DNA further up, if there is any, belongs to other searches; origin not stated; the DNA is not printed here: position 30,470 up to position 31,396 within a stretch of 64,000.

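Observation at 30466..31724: Translin-like protein and small membrane protein immediately upstream of tRNA-Ala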

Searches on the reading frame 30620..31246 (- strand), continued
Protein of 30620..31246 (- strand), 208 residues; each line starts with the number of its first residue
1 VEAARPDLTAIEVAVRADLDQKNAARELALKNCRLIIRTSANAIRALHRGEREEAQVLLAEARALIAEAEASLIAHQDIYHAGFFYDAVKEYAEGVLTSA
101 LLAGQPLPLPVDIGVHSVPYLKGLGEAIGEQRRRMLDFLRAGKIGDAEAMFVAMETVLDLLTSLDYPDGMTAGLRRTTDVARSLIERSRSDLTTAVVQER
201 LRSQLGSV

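Call 31: list_cluster_members(proteins=[P0122, P0123, P0124, P0126, P0127, P0133, P0136, P0140, P0143, P0179])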
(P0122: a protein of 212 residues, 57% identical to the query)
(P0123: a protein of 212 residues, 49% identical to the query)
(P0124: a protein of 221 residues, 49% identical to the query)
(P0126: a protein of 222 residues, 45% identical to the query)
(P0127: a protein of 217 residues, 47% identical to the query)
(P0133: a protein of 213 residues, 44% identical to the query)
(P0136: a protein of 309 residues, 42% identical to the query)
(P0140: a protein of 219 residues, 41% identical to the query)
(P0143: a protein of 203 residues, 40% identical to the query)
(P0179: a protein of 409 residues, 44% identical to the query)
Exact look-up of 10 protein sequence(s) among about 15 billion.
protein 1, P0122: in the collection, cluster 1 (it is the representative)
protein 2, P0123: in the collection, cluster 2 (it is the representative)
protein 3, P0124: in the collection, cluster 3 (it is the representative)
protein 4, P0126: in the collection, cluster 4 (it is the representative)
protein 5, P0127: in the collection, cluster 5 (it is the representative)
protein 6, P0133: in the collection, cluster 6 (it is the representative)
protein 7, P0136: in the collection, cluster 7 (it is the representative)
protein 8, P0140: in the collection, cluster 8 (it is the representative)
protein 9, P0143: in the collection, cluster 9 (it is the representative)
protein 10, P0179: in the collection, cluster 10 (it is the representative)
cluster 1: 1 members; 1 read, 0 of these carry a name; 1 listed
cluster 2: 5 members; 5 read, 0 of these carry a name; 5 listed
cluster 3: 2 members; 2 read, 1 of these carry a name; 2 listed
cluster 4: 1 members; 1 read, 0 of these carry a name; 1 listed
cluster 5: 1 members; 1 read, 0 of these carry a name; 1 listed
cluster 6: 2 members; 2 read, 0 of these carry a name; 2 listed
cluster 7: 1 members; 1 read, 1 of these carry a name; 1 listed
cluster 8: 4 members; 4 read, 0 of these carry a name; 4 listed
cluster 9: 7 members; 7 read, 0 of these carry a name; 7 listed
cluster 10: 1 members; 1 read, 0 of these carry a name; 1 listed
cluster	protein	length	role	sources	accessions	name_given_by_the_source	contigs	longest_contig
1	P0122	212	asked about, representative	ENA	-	-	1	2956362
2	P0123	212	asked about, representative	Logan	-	-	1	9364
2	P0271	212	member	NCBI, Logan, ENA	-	-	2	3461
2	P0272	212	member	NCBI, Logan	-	-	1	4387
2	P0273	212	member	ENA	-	-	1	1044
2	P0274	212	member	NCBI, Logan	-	-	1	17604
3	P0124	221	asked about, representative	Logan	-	-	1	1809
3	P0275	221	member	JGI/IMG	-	translin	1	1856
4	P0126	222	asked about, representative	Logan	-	-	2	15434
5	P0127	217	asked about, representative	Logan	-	-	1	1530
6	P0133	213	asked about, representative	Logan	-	-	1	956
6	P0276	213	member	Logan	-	-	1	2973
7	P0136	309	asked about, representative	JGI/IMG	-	translin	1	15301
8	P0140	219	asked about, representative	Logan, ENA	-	-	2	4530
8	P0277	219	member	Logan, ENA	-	-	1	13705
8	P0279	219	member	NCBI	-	-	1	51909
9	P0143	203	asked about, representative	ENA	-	-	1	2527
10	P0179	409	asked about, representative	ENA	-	-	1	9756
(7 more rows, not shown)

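Call 32: find_encoding_contigs(protein=P0122, flank=6000, max_places=1)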
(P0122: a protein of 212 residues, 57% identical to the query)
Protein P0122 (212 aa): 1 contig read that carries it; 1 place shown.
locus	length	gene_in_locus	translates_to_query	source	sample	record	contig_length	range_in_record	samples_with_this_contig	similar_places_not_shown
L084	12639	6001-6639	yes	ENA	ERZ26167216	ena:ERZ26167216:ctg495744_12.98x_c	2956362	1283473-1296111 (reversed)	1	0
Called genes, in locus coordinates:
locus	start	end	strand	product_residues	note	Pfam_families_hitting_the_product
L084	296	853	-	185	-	-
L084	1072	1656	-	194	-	PF12804:NTP_transf_3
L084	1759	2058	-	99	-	PF09723:Zn_ribbon_8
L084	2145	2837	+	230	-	PF02660:G3P_acyltransf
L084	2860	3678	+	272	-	PF00483:NTP_transferase, PF12804:NTP_transf_3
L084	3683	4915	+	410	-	PF03453:MoeA_N, PF00994:MoCF_biosynth, PF03454:MoeA_C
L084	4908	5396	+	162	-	PF01967:MoaC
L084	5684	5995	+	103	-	PF28211:GlpR (weak)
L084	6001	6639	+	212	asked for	-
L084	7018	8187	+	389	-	PF13356:Arm-DNA-bind_3, PF22022:Phage_int_M, PF00589:Phage_integrase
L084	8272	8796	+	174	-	-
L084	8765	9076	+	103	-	PF01527:HTH_Tnp_1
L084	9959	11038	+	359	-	PF01548:DEDD_Tnp_IS110, PF02371:Transposase_20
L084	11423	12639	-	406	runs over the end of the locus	PF01548:DEDD_Tnp_IS110, PF02371:Transposase_20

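Call 33: find_encoding_contigs(protein=P0279, flank=6000, max_places=1)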
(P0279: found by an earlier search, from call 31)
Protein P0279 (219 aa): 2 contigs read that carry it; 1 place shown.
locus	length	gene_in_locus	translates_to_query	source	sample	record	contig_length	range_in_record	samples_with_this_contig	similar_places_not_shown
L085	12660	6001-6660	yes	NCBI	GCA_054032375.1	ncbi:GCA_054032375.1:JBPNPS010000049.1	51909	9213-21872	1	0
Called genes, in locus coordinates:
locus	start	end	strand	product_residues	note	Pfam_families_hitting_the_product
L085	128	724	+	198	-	-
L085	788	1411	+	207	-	PF07638:Sigma70_ECF (weak), PF04542:Sigma70_r2, PF08281:Sigma70_r4_2, PF04545:Sigma70_r4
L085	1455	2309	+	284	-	PF13490:zf-HC2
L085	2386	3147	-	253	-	PF00034:Cytochrom_C, PF13442:Cytochrome_CBB3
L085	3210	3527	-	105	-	-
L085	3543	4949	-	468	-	PF00115:COX1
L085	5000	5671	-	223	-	PF22085:NorB_cytochrome_c-like (weak), PF13442:Cytochrome_CBB3 (weak), PF00034:Cytochrom_C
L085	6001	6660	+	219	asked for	-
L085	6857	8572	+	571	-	PF00089:Trypsin, PF13365:Trypsin_2, PF13180:PDZ_2, PF17820:PDZ_6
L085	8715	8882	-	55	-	-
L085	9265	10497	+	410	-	PF22025:ThiI_fer, PF02926:THUMP, PF02568:ThiI, PF06508:QueC (faint)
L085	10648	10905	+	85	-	-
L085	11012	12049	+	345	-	PF00296:Bac_luciferase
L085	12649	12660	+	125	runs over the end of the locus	PF05635:23S_rRNA_IVP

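Call 36: find_encoding_contigs(protein=P0274, flank=6000, max_places=1)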
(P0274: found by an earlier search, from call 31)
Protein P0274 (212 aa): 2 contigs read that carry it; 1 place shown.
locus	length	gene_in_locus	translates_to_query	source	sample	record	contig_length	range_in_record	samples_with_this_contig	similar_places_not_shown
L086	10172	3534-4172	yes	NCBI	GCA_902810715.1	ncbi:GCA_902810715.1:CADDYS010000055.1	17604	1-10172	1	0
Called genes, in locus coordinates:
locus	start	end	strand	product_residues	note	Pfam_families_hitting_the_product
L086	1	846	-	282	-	?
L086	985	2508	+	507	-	PF00069:Pkinase, PF07714:PK_Tyr_Ser-Thr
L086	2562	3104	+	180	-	PF01844:HNH, PF14279:HNH_5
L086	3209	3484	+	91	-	PF00708:Acylphosphatase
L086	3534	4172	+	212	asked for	-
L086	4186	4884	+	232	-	PF00702:Hydrolase, PF13419:HAD_2, PF13242:Hydrolase_like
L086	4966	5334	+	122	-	PF05597:Phasin (weak)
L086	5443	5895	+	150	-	-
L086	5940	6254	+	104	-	-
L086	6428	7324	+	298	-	PF01116:F_bP_aldolase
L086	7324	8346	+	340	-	PF00365:PFK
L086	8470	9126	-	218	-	PF03466:LysR_substrate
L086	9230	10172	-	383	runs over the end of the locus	PF00155:Aminotran_1_2, PF01041:DegT_DnrJ_EryC1 (weak)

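Call 37: find_encoding_contigs(protein=P0126, flank=6000, max_places=1)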
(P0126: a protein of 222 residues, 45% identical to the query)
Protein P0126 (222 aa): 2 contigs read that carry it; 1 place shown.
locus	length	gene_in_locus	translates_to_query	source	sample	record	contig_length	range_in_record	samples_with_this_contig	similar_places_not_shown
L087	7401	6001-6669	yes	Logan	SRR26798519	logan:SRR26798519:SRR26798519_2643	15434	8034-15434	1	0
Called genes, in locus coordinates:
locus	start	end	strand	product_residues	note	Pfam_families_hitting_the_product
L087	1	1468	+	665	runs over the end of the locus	PF00672:HAMP, PF01590:GAF, PF13185:GAF_2, PF13492:GAF_3 (weak), PF00990:GGDEF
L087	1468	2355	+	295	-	PF00483:NTP_transferase, PF12804:NTP_transf_3 (weak)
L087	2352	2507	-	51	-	PF13783:DUF4177 (weak)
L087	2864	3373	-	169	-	PF01613:Flavin_Reduct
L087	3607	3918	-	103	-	-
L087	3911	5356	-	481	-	PF02789:Peptidase_M17_N, PF21337:Peptidase_M17_N_1 (weak), PF00883:Peptidase_M17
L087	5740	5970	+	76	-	-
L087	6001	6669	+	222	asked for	-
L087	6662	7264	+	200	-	-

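Call 38: find_encoding_contigs(protein=P0136, flank=6000, max_places=1)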
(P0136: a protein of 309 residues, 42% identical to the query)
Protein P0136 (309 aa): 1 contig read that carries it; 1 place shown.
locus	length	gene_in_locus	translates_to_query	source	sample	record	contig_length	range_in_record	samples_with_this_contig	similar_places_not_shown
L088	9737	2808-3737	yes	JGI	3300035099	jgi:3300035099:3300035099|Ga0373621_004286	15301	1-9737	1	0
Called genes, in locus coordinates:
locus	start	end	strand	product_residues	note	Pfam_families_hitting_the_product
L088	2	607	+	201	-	?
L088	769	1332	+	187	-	PF01351:RNase_HII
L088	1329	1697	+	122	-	PF08378:NERD (weak), PF02021:UPF0102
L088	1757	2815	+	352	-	PF17792:ThiD2, PF02581:TMP-TENI, PF03060:NMO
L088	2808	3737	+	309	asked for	PF00570:HRDC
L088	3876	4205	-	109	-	-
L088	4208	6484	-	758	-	PF04879:Molybdop_Fe4S4, PF00384:Molybdopterin, PF01568:Molydop_binding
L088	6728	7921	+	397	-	PF00108:Thiolase_N, PF02803:Thiolase_C, PF22691:Thiolase_C_1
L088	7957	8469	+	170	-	PF12172:zf-ChsH2, PF01796:OB_ChsH2_C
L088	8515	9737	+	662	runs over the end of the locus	PF01210:NAD_Gly3P_dh_N (weak), PF02737:3HCDH_N, PF03721:UDPG_MGDP_dh_N (weak), PF00725:3HCDH, PF00378:ECH_1, PF16113:ECH_2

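Call 46: find_homologous_proteins(query=A2, max_evalue=0.00001)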
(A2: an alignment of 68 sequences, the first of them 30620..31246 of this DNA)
Query A2 (68 sequences) (208 aa, profile of the alignment): 6288 proteins with E <= 0.00001 among 8000 candidates; the best 120 are listed.
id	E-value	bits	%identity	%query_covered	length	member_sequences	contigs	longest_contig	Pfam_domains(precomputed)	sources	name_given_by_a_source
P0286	2.6e-111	388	-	-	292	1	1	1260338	PF01997.22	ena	-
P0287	3.0e-84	300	51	90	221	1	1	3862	-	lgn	-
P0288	7.9e-84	298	52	92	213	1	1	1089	-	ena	-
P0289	2.2e-83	297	43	96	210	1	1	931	-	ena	-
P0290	2.5e-83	297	44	96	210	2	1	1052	-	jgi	jgi:translin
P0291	2.5e-83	297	52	90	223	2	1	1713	-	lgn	-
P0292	3.5e-83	296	49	96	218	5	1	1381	-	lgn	-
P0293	4.0e-83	296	50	99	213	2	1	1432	-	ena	-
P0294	4.0e-83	296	52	95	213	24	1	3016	-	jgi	jgi:translin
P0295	4.2e-83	296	51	98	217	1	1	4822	-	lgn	-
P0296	4.7e-83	296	51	96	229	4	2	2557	-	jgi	-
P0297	5.8e-83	295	47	99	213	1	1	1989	-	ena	-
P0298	7.2e-83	295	49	96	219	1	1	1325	-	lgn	-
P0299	7.7e-83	295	50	90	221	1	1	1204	-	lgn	-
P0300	8.2e-83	295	47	96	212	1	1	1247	-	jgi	-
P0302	1.1e-82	295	49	92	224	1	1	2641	PF01997.22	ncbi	-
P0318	4.5e-82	293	48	96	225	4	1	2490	PF01997.22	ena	-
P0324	5.6e-82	292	51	95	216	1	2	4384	PF01997.22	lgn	-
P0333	7.5e-82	292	49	96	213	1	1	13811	PF01997.22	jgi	-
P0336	7.7e-82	292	49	96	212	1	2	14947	PF01997.22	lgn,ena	-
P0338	7.9e-82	292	45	97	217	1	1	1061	PF01997.22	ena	-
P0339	7.9e-82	292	47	97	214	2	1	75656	PF01997.22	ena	-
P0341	8.1e-82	292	48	91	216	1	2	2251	PF01997.22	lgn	-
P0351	1.2e-81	291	45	99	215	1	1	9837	PF01997.22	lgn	-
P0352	1.5e-81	291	48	95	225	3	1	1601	PF01997.22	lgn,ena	-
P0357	2.0e-81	290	47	100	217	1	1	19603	PF01997.22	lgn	-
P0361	2.5e-81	290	47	97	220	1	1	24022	PF01997.22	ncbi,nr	ncbi:MAG: haloacid dehalogenase [Dehalococcoidia bacterium]|nr:haloacid dehalogenase [Dehalococcoidi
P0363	2.6e-81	290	47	95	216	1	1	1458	PF01997.22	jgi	-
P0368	3.2e-81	290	48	92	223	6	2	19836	PF01997.22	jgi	-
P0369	3.6e-81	290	50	97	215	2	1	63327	-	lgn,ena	-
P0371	3.7e-81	290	47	97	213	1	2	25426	PF01997.22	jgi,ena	-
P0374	3.9e-81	290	45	96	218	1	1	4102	PF01997.22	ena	-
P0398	9.2e-81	288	48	90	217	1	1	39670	-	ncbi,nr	ncbi:MAG: haloacid dehalogenase [Armatimonadota bacterium]|nr:haloacid dehalogenase [Armatimonadota 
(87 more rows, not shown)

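Call 47: search_protein_families(library=pfam, alignment_id=A2, max_evalue=1)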
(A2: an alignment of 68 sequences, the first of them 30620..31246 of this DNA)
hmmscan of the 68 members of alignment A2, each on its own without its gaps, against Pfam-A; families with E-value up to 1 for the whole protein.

A. member 1, window:30620-31246:- (208 aa): 2 families
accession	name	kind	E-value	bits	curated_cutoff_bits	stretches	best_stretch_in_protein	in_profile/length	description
PF10938.13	YfdX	-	0.017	15.6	26.6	1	41-76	6-41/149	YfdX protein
PF08590.15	DUF1771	-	0.12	13.1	28.7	1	25-71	4-50/64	Domain of unknown function (DUF1771)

B. families by the number of members that match (of 68 scanned): 129 families (the first 25 are shown)
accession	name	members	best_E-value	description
PF01997.21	Translin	54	2.8e-12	Translin family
PF24722.1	DUF7674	20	2.5e-05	Domain of unknown function (DUF7674)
PF10938.13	YfdX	14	8.3e-05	YfdX protein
PF02255.21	PTS_IIA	11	0.0027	PTS system, Lactose/Cellobiose specific IIA subunit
PF08590.15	DUF1771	10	0.0018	Domain of unknown function (DUF1771)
PF04380.18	BMFP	5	0.00066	Membrane fusogenic activity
PF01535.26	PPR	5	0.021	PPR repeat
PF07721.20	TPR_4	4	0.0069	Tetratricopeptide repeat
PF07361.16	Cytochrom_B562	4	0.033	Cytochrome b562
PF12854.13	PPR_1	4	0.11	PPR repeat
PF02561.19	FliS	3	0.0031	Flagellar protein FliS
PF15189.11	MEIOC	3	0.0043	Meiosis-specific coiled-coil domain-containing protein MEIOC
PF24430.1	DUF7553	3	0.014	Family of unknown function (DUF7553)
PF13428.12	TPR_14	3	0.14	Tetratricopeptide repeat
PF13174.12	TPR_6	2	0.001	Tetratricopeptide repeat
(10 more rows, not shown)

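Call 50: find_encoding_contigs(protein=P0339, flank=5000, max_places=1)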
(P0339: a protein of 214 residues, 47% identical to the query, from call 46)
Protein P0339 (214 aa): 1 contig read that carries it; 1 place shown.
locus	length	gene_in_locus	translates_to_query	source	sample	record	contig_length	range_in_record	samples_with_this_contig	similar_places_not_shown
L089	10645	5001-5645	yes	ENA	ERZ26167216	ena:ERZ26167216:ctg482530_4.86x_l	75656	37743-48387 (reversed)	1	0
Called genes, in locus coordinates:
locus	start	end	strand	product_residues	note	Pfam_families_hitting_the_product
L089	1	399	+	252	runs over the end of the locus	PF04367:DUF502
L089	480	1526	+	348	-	PF03054:tRNA_Me_trans, PF20259:tRNA_Me_trans_M, PF20258:tRNA_Me_trans_C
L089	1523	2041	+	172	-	PF04978:MST, PF12867:DinB_2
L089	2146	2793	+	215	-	PF01351:RNase_HII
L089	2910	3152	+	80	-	PF02021:UPF0102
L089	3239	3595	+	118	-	PF09723:Zn_ribbon_8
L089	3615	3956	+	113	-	PF09723:Zn_ribbon_8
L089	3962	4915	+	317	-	PF02581:TMP-TENI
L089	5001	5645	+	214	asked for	PF01997:Translin (faint)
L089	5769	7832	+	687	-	PF03030:H_PPase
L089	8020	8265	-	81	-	PF01037:AsnC_trans_reg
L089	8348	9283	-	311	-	PF00248:Aldo_ket_red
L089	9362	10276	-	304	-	PF03446:NAD_binding_2, PF03807:F420_oxidored (weak), PF14833:NAD_binding_11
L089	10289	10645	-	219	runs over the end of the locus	PF00753:Lactamase_B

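Call 51: find_encoding_contigs(protein=P0369, flank=5000, max_places=1)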
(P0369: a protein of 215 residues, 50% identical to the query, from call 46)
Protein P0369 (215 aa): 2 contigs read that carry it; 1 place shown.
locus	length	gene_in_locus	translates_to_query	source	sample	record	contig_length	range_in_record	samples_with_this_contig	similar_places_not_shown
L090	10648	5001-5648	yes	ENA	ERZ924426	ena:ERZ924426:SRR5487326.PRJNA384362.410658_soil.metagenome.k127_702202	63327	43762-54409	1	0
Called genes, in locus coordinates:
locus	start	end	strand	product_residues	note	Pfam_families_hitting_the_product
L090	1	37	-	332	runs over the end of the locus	PF07136:DUF1385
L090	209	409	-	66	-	PF01197:Ribosomal_L31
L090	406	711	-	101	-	PF01016:Ribosomal_L27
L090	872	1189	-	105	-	PF00829:Ribosomal_L21p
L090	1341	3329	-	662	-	PF06480:FtsH_ext (faint), PF00004:AAA, PF07728:AAA_5 (faint), PF17862:AAA_lid_3, PF01434:Peptidase_M41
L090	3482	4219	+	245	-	PF01351:RNase_HII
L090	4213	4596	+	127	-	PF02021:UPF0102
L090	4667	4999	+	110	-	PF09723:Zn_ribbon_8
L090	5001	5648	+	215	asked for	-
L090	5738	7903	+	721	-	PF03030:H_PPase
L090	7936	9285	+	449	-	PF28494:GlyRS_ins_1 (faint), PF00587:tRNA-synt_2b, PF03129:HGTP_anticodon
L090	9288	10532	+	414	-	PF00149:Metallophos, PF12850:Metallophos_2 (faint)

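Call 52: find_encoding_contigs(protein=P0398, flank=5000, max_places=1)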
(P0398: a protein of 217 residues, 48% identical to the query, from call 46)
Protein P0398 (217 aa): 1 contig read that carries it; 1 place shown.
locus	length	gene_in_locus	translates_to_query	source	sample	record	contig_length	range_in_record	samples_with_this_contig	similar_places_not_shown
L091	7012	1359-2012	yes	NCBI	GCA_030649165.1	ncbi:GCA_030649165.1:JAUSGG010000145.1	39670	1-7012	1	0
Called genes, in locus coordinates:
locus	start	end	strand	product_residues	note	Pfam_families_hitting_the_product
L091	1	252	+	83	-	?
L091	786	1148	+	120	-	PF01740:STAS (weak), PF13466:STAS_2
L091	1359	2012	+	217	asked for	-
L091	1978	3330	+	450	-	PF01743:PolyA_pol, PF12627:PolyA_pol_RNAbd, PF01966:HD, PF13735:tRNA_NucTran2_2 (faint)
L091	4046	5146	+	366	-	PF02653:BPD_transp_2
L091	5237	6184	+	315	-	PF00532:Peripla_BP_1, PF13407:Peripla_BP_4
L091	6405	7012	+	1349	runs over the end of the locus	PF16158:N_BRCA1_IG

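Call 57: search_protein_families(library=ncbifam, proteins=[L084:5684-5995:+, L001:4523-4996:+, L020:4478-4981:+, L039:4453-5028:+], max_evalue=0.01)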
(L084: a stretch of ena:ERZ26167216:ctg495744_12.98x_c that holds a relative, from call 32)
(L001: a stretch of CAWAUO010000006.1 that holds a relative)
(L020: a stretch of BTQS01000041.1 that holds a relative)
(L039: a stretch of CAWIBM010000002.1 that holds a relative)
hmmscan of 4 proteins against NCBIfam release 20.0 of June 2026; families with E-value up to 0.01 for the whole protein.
L084:5684-5995:+ (103 aa): 2 families
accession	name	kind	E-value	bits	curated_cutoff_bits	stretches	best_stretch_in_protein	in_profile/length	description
NF045516.2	SepX_GlpR_1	exception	5.3e-06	26.5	160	1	17-71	178-231/293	divisome protein SepX/GlpR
NF050101.1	SepX_GlpR_4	equivalog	0.0002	21.5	110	1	10-80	91-159/176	divisome protein SepX/GlpR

L001:4523-4996:+ (157 aa): 4 families
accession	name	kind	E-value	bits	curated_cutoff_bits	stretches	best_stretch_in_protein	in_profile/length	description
NF045516.2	SepX_GlpR_1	exception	2.4e-07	30.9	160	1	60-111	178-228/293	divisome protein SepX/GlpR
NF050101.1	SepX_GlpR_4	equivalog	9.8e-06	25.7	110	1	33-112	73-149/176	divisome protein SepX/GlpR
NF050099.1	SepX_GlpR_2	exception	1.1e-05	25.5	150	1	40-132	73-159/250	divisome protein SepX/GlpR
TIGR00400.1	mgtE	equivalog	0.0082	14.9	232.75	1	67-142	359-432/450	magnesium transporter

L020:4478-4981:+ (167 aa): 4 families
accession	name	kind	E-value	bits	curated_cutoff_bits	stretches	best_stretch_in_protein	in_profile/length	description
NF045516.2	SepX_GlpR_1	exception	8.6e-10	38.9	160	1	60-119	171-229/293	divisome protein SepX/GlpR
NF050099.1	SepX_GlpR_2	exception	6.3e-06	26.3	150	1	47-149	73-171/250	divisome protein SepX/GlpR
NF050101.1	SepX_GlpR_4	equivalog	3.7e-05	23.8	110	1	40-125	72-152/176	divisome protein SepX/GlpR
NF008246.0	PRK11022.1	equivalog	0.0064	15.6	541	1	47-128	129-205/326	dipeptide ABC transporter ATP-binding protein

L039:4453-5028:+ (191 aa): 0 families

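Call 63: find_related_loci(query=A3, collection=metagenome_contigs, flank=5000)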
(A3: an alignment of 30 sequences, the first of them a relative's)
Query A3 (215 aa) in metagenome_contigs; peptide patterns used: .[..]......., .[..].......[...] (x = any residue, [..] = any of these).
600 stretches matched a pattern (row limit reached: there are more); 585 encode a relative of the query (tblastn E <= 1e-3); the best 80 are kept; 80 distinct loci.
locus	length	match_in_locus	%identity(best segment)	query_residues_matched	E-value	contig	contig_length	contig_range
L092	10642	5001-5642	63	1-214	5e-85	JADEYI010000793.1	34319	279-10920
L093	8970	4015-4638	62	5-212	2e-83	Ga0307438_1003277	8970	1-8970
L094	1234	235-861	63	1-209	9e-89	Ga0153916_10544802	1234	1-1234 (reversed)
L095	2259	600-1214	63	8-212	2e-84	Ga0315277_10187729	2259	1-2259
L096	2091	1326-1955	63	4-213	2e-83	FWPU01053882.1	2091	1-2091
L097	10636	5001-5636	59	1-212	3e-79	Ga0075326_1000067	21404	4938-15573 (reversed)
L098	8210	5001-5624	57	8-215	5e-78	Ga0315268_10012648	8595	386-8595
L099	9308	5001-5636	57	1-212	1e-77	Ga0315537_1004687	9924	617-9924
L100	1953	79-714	58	1-212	3e-80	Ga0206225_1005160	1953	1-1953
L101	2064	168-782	59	8-212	2e-79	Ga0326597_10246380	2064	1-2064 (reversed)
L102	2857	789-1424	56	1-212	2e-77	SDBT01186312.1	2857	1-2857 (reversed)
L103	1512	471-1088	59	7-212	9e-81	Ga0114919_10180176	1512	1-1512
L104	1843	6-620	58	8-212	2e-79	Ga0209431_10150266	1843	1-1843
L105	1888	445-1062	62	7-212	5e-79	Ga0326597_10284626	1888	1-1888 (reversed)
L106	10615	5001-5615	60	8-212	5e-76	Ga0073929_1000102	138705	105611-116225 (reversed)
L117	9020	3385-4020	54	1-212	2e-73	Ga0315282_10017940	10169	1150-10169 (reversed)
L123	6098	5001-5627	53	1-209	7e-73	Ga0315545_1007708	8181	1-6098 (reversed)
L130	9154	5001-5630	54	3-212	3e-72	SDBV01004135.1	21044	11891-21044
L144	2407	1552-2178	53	1-209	6e-72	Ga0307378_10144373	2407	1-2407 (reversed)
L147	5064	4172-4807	53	1-212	7e-71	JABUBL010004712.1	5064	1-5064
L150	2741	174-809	52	1-212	1e-71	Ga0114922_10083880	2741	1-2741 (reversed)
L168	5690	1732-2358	53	1-209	8e-70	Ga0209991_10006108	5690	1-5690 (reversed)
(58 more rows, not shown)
